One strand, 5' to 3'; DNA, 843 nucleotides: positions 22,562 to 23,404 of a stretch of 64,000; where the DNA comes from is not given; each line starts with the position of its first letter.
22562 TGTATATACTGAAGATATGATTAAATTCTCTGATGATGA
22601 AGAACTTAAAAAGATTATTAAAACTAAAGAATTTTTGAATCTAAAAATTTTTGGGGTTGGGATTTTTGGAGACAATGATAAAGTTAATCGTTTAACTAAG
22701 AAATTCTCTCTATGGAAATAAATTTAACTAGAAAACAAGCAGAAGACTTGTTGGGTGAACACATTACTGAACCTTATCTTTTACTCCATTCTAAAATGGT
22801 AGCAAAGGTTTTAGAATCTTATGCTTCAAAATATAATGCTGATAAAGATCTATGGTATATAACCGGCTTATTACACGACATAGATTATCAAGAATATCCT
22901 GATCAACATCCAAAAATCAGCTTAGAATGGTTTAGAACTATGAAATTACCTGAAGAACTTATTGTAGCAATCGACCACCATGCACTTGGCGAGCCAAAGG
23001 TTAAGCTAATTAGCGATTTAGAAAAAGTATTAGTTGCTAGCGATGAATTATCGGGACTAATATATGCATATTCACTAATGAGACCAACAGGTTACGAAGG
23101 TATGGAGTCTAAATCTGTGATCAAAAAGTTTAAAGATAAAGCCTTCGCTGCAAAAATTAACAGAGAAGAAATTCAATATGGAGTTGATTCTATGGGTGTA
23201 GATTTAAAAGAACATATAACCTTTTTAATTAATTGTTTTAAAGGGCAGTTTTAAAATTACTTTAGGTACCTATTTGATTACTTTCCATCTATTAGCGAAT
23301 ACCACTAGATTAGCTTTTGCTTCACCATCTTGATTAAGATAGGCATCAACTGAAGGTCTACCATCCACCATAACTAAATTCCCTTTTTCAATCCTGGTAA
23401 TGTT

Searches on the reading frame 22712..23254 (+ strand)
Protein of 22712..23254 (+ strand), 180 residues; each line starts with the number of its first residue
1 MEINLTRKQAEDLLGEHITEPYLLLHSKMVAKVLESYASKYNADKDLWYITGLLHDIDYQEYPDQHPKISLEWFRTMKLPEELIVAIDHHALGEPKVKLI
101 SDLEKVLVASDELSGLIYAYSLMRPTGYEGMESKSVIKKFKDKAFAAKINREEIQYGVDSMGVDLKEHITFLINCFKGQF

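Call 37: search_protein_families(library=pfam, proteins=[window:22712-23254:+], max_evalue=0.001)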
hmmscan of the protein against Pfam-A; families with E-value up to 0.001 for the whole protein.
window:22712-23254:+ (180 aa): 1 family
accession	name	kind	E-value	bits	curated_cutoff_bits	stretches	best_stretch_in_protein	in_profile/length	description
PF01966.28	HD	-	2.1e-10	41.4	22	1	26-114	4-114/116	HD domain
